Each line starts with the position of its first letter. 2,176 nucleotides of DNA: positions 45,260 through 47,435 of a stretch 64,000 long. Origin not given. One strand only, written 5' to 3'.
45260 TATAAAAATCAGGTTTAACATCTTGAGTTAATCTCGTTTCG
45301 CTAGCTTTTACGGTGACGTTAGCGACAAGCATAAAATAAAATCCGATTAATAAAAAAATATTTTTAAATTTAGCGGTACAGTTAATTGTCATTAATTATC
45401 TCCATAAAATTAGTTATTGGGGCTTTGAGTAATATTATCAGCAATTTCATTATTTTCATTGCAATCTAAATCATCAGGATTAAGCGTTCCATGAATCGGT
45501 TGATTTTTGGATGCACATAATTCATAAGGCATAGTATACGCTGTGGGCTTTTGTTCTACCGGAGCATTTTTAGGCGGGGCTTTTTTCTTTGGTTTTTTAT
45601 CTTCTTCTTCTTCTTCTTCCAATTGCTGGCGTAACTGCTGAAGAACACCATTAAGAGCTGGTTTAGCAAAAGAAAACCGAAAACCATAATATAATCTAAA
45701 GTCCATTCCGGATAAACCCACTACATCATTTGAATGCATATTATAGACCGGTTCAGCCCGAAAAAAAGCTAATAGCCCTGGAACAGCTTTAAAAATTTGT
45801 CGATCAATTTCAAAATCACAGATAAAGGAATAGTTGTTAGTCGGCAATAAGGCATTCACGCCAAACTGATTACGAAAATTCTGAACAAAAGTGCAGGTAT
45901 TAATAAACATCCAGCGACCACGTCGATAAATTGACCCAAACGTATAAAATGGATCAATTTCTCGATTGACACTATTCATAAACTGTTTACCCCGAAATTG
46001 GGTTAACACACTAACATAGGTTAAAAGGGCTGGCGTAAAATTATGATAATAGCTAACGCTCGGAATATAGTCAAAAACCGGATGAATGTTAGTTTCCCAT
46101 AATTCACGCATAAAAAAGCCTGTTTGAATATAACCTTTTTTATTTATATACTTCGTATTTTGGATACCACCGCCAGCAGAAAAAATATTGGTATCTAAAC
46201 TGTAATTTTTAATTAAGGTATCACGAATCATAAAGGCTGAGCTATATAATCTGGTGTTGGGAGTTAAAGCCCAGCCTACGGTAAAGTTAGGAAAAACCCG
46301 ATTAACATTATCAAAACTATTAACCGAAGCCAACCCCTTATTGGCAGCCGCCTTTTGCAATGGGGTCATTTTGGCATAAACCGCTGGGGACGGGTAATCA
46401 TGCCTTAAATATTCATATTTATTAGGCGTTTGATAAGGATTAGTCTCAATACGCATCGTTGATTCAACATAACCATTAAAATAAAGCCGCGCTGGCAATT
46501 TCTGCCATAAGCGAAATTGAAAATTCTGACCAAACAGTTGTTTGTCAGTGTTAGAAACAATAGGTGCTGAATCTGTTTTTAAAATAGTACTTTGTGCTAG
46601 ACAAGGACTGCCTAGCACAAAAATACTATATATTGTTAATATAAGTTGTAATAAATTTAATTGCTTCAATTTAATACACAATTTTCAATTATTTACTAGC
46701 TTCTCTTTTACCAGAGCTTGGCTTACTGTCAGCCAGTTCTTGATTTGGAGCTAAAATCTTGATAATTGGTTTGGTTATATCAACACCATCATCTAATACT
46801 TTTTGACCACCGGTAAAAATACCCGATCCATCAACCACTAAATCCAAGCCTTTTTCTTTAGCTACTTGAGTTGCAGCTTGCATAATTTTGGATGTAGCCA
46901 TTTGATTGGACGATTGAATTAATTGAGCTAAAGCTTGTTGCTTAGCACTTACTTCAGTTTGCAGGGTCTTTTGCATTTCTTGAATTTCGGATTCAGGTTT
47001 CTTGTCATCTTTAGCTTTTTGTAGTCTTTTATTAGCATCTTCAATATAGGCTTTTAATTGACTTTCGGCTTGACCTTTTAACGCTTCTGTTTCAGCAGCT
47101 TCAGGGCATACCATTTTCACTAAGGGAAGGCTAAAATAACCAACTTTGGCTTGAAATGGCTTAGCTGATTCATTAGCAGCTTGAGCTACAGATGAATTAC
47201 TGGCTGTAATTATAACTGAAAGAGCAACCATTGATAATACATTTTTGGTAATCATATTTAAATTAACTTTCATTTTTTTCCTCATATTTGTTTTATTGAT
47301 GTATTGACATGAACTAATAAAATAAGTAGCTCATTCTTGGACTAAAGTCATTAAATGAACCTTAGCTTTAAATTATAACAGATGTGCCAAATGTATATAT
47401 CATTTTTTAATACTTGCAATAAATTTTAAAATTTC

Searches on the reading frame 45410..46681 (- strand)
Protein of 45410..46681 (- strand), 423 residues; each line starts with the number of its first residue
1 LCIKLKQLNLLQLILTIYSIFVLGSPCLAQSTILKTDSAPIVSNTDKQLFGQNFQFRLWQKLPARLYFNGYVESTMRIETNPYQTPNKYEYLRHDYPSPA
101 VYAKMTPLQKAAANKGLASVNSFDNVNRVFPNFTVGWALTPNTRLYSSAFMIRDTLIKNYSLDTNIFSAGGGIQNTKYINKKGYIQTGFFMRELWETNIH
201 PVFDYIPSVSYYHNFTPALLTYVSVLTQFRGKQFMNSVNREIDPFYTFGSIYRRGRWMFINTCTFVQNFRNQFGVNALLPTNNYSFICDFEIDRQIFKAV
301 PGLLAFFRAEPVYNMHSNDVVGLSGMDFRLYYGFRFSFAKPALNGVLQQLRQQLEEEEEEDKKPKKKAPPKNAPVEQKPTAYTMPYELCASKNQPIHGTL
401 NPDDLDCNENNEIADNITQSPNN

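Call 7: search_protein_families(library=pfam, proteins=[window:45410-46681:-], max_evalue=0.001)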
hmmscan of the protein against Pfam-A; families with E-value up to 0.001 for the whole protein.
window:45410-46681:- (423 aa): 0 families

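Call 46: find_homologous_proteins(query=window:45410-46618:-, max_evalue=0.001)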
Query window:45410-46618:- (402 aa): 132 proteins with E <= 0.001 among 1855 candidates; the best 120 are listed.
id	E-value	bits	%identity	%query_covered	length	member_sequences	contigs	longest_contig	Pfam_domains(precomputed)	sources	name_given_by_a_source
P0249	3.1e-277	937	100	100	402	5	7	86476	-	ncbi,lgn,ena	-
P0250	2.5e-233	792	84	100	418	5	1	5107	-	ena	-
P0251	1.3e-108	381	45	97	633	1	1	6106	-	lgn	-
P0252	5.7e-108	379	45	98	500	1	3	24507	-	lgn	-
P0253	6.7e-106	373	43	97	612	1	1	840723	-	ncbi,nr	ncbi:MAG: hypothetical protein K2Y22_01265 [Candidatus Obscuribacterales bacterium]|nr:hypothetical 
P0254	1.4e-105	372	46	98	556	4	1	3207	-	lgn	-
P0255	7.7e-105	369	47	93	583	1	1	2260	-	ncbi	-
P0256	1.3e-104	368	46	97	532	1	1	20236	-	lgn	-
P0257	2.0e-104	368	46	97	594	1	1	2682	-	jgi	jgi:hypothetical protein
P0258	2.5e-104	367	48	92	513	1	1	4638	-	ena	-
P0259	4.0e-104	367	44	98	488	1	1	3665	-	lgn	-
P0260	6.1e-104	366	46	96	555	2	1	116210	-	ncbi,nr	ncbi:MAG: hypothetical protein K2W95_08680 [Candidatus Obscuribacterales bacterium]|nr:hypothetical 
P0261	2.5e-103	364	46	96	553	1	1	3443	-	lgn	-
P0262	2.6e-103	364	44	94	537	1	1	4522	-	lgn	-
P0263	2.6e-103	364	46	97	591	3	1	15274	-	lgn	-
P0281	1.3e-99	352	43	99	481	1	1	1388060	-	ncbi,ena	-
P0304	7.9e-92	326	40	94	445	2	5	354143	-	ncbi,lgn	ncbi:MAG TPA: hypothetical protein V6C86_01215 [Oculatellaceae cyanobacterium]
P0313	2.8e-89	318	43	92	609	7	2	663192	-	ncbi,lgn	ncbi:MAG: hypothetical protein U0105_00250 [Candidatus Obscuribacterales bacterium]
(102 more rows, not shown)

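Call 58: predict_structure(alignment_id=A3)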
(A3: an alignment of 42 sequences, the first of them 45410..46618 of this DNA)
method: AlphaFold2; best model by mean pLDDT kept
length: 402 residues; sequences in the alignment: 42
mean_pLDDT: 80.0   pTM: 0.71
mean pLDDT of the five models: 80.0, 79.7, 77.9, 77.5, 76.2
residues with pLDDT >= 90: 190; 70-90: 103; 50-70: 64; < 50: 45
segments of 3 or more residues with pLDDT < 50: 1-29, 388-391, 393-402
pLDDT, mean of each block of 10 residues (from residue 1): 28 38 41 67 89 92 87 92 97 87 91 92 94 87 91 93 94 88 94 93 94 75 95 93 94 86 95 90 94 89 90 90 74 76 61 56 63 58 55 47 37
secondary structure, 60 per line:
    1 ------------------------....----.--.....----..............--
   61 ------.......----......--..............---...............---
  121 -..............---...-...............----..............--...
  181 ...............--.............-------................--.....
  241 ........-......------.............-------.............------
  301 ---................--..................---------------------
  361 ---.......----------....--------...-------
elements in order: H25-28 H36-40 E45-58 H67-73 H78-83 H86-99 E103-117 E122-135 E143-157 E162-175 E178-195 E198-210 E218-233 E236-248 H250-255 E262-274 E282-294 E304-319 H322-339 H364-370 H381-384

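Call 60: fold_search(model_id=the predicted structure, library=pdb)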
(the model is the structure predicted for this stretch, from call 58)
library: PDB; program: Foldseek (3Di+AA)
matches with E <= 10: 883; with E <= 0.001: 175
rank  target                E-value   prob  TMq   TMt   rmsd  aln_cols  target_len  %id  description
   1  3pgs_A                3.7e-07  1.00  0.31  0.30  12.2       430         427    8  Phe3Gly mutant of EcFadL (released 2011-05-25)
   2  2r4l_A                5.1e-07  1.00  0.33  0.32  11.5       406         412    8  Crystal structure of the long-chain fatty acid transporter FadL mutant P34A (released 2008-09-16)
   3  3pgr                  7.8e-07  1.00  0.36  0.38  13.0       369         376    9  Asp348Arg mutant of EcFadL (released 2011-05-25)
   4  2fgq                  9.7e-07  1.00  0.34  0.40   9.5       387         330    6  High resolution X-ray structure of Omp32 in complex with malate (released 2006-01-31)
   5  3dwn_A                1.0e-06  1.00  0.33  0.32  14.3       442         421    8  Crystal structure of the long-chain fatty acid transporter FadL mutant A77E/S100R (released 2008-12-16)
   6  9a34_MODEL_1_A        1.8e-06  0.99  0.18  0.22  22.6       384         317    9  Model of E. coli OmpT by in-cell photo-crosslinking MS and deep learning (released 2023-02-24)
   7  1t16_A                1.8e-06  1.00  0.33  0.32  12.9       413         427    8  Crystal structure of the bacterial fatty acid transporter FadL from Escherichia coli (released 2004-06-15)
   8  4pr7_A                2.3e-06  1.00  0.34  0.71   4.3       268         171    9  KdgM porin in complex with disordered oligogalacturonate (released 2014-06-11)
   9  3a2s_X                2.4e-06  1.00  0.35  0.40   9.9       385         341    8  Crystal Structure of outer membrane protein PorB from Neisseria meningitidis in complex with sucrose (released 2010-04-07)
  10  2r88_A                2.4e-06  1.00  0.34  0.36  13.3       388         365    9  Crystal structure of the long-chain fatty acid transporter FadL mutant delta S3 kink (released 2008-09-23)
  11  2r4n_A                2.4e-06  1.00  0.32  0.31  11.8       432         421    8  Crystal structure of the long-chain fatty acid transporter FadL mutant N33A (released 2008-09-16)
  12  3pgs_B                3.0e-06  1.00  0.32  0.30  11.9       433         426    8  Phe3Gly mutant of EcFadL (released 2011-05-25)
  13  4y25                  3.7e-06  1.00  0.33  0.43  13.8       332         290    9  Bacterial polysaccharide outer membrane secretin (released 2016-03-16)
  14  3kvn_X                4.1e-06  1.00  0.32  0.22  10.7       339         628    9  Crystal structure of the full-length autotransporter EstA from Pseudomonas aeruginosa (released 2010-01-26)
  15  2x9k                  4.6e-06  1.00  0.36  0.48   8.6       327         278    8  Structure of a E.coli porin (released 2011-01-26)
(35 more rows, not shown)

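Call 61: find_encoding_contigs(protein=P0253, flank=10000, max_places=1)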
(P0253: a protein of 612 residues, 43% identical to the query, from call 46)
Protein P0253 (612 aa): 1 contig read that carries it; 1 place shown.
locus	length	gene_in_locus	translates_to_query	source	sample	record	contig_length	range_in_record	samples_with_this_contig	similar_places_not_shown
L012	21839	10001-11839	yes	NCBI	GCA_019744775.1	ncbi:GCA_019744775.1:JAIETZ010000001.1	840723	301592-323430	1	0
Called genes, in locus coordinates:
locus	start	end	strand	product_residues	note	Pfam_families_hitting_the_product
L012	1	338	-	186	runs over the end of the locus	-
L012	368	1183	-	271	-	PF01925:TauE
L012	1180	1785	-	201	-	-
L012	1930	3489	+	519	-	PF00294:PfkB, PF08543:Phos_pyr_kin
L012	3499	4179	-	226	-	PF01694:Rhomboid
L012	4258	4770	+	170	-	PF14221:DUF4330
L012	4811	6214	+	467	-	PF04932:Wzy_C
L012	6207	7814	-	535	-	PF00881:Nitroreductase (weak)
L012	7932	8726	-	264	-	PF04199:Cyclase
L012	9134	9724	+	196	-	PF03938:OmpH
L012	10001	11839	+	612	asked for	-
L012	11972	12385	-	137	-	PF02662:FlpD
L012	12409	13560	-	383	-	PF00033:Cytochrome_B, PF13631:Cytochrom_B_N_2, PF14697:Fer4_21 (faint), PF25160:LdpA_Fe-S-bd (faint), PF00037:Fer4 (faint), PF12837:Fer4_6 (faint), PF12838:Fer4_7, PF13187:Fer4_9 (weak), +1 more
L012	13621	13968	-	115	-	-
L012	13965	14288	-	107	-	-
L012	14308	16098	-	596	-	PF00033:Cytochrome_B, PF13631:Cytochrom_B_N_2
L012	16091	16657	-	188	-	PF00355:Rieske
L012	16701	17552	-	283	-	PF00034:Cytochrom_C (weak), PF13442:Cytochrome_CBB3 (weak), PF00034:Cytochrom_C (weak)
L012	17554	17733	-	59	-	-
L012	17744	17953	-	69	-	PF03597:FixS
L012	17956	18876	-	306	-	PF02433:FixO, PF00034:Cytochrom_C, PF13442:Cytochrome_CBB3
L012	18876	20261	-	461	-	PF00115:COX1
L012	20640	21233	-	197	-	PF01195:Pept_tRNA_hydro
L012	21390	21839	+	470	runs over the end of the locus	PF02347:GDC-P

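Call 62: find_encoding_contigs(protein=P0281, flank=10000, max_places=1)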
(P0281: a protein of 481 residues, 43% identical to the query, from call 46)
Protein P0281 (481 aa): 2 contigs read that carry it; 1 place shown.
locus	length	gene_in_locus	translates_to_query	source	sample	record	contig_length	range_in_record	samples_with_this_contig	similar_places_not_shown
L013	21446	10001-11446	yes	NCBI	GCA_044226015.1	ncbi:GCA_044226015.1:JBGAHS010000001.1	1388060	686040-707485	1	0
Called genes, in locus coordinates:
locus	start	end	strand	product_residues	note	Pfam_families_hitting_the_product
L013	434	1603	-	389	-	PF06925:MGDG_synth, PF04101:Glyco_tran_28_C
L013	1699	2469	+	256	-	PF00795:CN_hydrolase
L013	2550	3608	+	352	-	PF13428:TPR_14 (faint), PF07719:TPR_2 (faint), PF00515:TPR_1 (faint), PF14559:TPR_19, PF13414:TPR_11 (faint), PF13431:TPR_17 (faint)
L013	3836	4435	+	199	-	-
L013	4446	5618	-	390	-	PF00266:Aminotran_5, PF01053:Cys_Met_Meta_PP (weak)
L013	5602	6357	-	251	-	PF00215:OMPdecase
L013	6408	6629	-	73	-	PF01197:Ribosomal_L31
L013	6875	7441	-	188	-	PF10646:Germane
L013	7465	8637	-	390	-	PF11209:LmeA (weak)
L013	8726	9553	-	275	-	PF00072:Response_reg, PF00196:GerE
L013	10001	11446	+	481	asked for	-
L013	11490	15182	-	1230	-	-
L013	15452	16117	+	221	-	PF27186:PM0630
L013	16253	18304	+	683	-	-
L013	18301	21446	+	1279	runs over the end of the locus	PF04563:RNA_pol_Rpb2_1 (faint), PF04561:RNA_pol_Rpb2_2, PF04565:RNA_pol_Rpb2_3, PF10385:RNA_pol_Rpb2_45, PF00562:RNA_pol_Rpb2_6, PF04560:RNA_pol_Rpb2_7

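Call 63: find_encoding_contigs(protein=P0304, flank=10000, max_places=1)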
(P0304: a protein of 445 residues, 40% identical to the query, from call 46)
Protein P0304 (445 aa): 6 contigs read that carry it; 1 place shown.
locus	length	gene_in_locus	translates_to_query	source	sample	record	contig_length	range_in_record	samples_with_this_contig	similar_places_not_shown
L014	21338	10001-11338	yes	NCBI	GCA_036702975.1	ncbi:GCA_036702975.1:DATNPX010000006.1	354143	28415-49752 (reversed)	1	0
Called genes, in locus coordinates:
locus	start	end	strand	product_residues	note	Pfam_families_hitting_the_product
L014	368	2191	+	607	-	PF00294:PfkB, PF08543:Phos_pyr_kin (weak)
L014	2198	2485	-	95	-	-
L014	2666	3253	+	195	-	PF14221:DUF4330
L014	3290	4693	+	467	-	PF04932:Wzy_C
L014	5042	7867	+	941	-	-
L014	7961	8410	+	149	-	PF27226:AF_1845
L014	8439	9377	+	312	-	-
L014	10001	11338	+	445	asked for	-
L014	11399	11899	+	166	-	PF00903:Glyoxalase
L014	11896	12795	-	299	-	PF08450:SGL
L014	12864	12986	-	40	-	-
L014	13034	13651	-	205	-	PF02662:FlpD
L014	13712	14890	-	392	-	PF00033:Cytochrome_B, PF13631:Cytochrom_B_N_2, PF14697:Fer4_21 (faint), PF00037:Fer4 (faint), PF12837:Fer4_6 (faint), PF12838:Fer4_7, PF13187:Fer4_9, PF13484:Fer4_16 (faint)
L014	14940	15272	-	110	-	-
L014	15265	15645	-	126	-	-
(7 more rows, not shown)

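Call 64: find_encoding_contigs(protein=P0313, flank=10000, max_places=1)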
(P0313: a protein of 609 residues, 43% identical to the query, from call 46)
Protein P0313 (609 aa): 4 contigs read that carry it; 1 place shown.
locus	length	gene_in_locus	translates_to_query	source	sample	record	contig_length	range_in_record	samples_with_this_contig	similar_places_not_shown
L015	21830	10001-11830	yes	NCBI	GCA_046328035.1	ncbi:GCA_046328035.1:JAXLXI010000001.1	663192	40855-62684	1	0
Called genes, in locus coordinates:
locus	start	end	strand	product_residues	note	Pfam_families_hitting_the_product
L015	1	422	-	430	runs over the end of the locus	PF02403:Seryl_tRNA_N, PF00587:tRNA-synt_2b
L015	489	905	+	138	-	PF08378:NERD, PF02021:UPF0102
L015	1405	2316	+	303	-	-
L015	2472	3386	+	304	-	-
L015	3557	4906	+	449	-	PF00278:Orn_DAP_Arg_deC, PF01168:Ala_racemase_N, PF02784:Orn_Arg_deC_N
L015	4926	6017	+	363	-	PF02457:DAC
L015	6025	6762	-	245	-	PF00215:OMPdecase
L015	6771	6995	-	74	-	PF01197:Ribosomal_L31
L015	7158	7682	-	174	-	PF10646:Germane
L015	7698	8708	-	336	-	PF11209:LmeA (weak)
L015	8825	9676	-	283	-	PF00072:Response_reg, PF00196:GerE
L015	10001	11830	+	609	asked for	-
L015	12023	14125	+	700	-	PF07719:TPR_2 (faint), PF00515:TPR_1 (faint), PF13176:TPR_7 (faint), PF13414:TPR_11 (faint), PF13428:TPR_14 (faint), PF13431:TPR_17 (faint), PF13432:TPR_16 (faint), PF14559:TPR_19 (faint)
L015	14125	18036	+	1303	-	PF04563:RNA_pol_Rpb2_1 (faint), PF04561:RNA_pol_Rpb2_2, PF04565:RNA_pol_Rpb2_3, PF10385:RNA_pol_Rpb2_45, PF00562:RNA_pol_Rpb2_6, PF04560:RNA_pol_Rpb2_7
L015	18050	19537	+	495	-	-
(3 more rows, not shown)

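Call 84: search_protein_families(library=pfam, proteins=[window:45410-46618:-], max_evalue=1)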
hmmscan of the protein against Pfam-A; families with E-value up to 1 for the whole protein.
window:45410-46618:- (402 aa): 0 families

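Call 85: search_protein_families(library=ncbifam, proteins=[window:45410-46618:-], max_evalue=1)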
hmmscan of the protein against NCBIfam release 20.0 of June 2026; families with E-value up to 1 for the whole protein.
window:45410-46618:- (402 aa): 0 families

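Call 95: search_solved_structures(query=A3, max_evalue=10)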
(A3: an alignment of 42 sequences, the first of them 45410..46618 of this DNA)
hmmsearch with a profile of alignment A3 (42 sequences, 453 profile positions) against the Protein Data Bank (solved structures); distinct sequences matched with E-value up to 10: 2.
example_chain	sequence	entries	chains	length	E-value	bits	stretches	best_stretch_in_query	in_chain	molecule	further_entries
3wwm_A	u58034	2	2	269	0.75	11.8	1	338-369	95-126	Putative acetylglutamate kinase-like protein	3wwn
3u6u_A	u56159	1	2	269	0.75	11.8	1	338-369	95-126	Putative acetylglutamate kinase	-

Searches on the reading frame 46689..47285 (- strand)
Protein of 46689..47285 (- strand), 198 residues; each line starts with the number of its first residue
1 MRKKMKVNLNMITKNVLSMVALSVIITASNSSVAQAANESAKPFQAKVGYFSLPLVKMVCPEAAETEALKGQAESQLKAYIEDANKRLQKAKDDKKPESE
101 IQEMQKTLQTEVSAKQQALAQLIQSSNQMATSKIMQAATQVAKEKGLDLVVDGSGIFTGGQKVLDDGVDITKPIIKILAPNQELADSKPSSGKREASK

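Call 7: search_protein_families(library=pfam, proteins=[window:46689-47285:-], max_evalue=0.001)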
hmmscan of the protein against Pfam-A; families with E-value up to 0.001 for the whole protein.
window:46689-47285:- (198 aa): 1 family
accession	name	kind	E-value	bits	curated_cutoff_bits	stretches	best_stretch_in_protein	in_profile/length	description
PF03938.19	OmpH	-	2.5e-10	41.1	32.4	1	67-178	25-141/141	Outer membrane protein (OmpH-like)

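Call 11: find_encoding_contigs(protein=window:46689-47285:-, flank=10000, max_places=6)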
Protein window:46689-47285:- (198 aa): 14 contigs read that carry it; 6 places shown.
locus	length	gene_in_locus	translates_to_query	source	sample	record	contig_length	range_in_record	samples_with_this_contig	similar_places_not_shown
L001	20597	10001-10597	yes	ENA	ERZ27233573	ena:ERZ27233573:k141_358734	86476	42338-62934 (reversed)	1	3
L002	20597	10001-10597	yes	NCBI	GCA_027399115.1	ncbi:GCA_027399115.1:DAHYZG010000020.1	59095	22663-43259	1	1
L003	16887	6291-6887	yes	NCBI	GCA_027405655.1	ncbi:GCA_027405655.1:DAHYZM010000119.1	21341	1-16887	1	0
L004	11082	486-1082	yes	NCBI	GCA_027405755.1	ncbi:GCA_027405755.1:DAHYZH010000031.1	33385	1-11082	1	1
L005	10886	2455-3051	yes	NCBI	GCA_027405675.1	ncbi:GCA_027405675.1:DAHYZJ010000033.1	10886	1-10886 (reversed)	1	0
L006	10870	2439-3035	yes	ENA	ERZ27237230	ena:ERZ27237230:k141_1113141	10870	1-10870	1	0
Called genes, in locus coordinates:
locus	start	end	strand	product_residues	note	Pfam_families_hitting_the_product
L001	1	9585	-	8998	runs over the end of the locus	-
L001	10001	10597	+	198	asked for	PF03938:OmpH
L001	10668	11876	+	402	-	-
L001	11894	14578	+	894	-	PF17900:Peptidase_M1_N, PF01433:Peptidase_M1, PF11838:ERAP1_C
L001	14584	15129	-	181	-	-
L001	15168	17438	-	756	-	-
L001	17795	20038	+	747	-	-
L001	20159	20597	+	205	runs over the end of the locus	-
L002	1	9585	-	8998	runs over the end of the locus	-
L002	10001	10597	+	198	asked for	PF03938:OmpH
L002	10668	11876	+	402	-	-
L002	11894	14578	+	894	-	PF17900:Peptidase_M1_N, PF01433:Peptidase_M1, PF11838:ERAP1_C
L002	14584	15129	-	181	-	-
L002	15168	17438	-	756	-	-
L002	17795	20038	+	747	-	-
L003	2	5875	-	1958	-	?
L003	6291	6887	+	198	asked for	PF03938:OmpH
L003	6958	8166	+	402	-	-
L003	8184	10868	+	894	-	PF17900:Peptidase_M1_N, PF01433:Peptidase_M1, PF11838:ERAP1_C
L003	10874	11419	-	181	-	-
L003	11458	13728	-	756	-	-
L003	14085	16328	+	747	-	-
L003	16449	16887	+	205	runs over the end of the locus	-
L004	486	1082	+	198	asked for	PF03938:OmpH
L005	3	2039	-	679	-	?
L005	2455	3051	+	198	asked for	PF03938:OmpH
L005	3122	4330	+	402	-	-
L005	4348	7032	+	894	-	PF17900:Peptidase_M1_N, PF01433:Peptidase_M1, PF11838:ERAP1_C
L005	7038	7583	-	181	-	-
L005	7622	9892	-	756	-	-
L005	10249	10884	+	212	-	?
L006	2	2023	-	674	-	?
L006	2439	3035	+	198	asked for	PF03938:OmpH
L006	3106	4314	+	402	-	-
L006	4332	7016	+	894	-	PF17900:Peptidase_M1_N, PF01433:Peptidase_M1, PF11838:ERAP1_C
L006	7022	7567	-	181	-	-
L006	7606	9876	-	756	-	-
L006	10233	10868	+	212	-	?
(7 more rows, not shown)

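Call 32: list_cluster_members(proteins=[L003:2-5875:-, L005:3-2039:-, L006:2-2023:-, P0053])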
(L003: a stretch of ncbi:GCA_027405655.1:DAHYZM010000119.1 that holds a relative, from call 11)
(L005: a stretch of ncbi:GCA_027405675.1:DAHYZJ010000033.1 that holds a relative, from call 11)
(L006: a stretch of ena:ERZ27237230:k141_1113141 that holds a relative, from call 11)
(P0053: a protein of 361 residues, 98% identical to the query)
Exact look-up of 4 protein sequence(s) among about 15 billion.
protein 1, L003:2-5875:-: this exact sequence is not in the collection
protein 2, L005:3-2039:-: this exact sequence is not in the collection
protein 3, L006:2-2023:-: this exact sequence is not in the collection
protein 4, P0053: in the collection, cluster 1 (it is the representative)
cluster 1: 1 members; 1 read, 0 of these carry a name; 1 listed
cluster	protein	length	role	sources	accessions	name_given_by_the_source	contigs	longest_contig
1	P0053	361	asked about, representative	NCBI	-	-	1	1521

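Call 33: list_cluster_members(proteins=[window:46689-47285:-, window:42708-45392:-, window:33022-34260:+, window:36056-36520:-, window:35069-35995:+, window:39848-42118:+, window:37248-39491:-])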
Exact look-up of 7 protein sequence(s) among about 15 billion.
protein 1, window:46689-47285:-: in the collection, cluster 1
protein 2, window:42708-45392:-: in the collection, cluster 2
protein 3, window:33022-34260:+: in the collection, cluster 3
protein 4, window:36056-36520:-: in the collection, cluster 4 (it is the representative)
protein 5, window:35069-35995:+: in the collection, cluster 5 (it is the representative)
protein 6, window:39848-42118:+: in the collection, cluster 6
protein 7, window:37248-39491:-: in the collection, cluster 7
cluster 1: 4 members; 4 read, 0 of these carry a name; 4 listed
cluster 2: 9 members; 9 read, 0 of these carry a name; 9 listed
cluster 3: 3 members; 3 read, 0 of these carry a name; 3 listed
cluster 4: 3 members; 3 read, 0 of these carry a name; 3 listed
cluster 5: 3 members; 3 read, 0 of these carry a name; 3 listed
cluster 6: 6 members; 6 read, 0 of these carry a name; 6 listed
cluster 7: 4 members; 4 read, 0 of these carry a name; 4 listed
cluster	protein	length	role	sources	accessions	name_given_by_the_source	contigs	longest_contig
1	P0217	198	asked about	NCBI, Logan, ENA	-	-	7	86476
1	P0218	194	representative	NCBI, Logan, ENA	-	-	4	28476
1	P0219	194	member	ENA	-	-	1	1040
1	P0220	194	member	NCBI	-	-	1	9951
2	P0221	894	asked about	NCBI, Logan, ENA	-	-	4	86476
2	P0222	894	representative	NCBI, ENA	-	-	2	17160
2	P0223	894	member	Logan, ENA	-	-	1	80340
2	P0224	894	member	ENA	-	-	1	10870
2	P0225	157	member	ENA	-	-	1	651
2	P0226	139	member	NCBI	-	-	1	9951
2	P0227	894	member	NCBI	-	-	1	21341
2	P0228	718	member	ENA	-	-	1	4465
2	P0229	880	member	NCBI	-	-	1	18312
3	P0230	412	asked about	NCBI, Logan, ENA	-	-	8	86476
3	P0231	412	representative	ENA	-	-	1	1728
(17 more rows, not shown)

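Call 85: search_protein_families(library=ncbifam, proteins=[window:46689-47285:-], max_evalue=1)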
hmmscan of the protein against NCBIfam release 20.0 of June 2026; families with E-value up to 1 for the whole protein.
window:46689-47285:- (198 aa): 3 families
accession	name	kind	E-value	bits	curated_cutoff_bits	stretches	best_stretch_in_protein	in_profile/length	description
NF033930.1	pneumo_PspA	exception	0.035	12.8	850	1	65-143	59-139/659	pneumococcal surface protein A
NF041416.1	halo_CC_star_2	equivalog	0.1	13.1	140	1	72-140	32-106/113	halo-CC-star protein HcsL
TIGR04211.1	SH3_and_anchor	equivalog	0.64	9.6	65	1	71-137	100-166/198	TIGR04211 family SH3 domain-containing protein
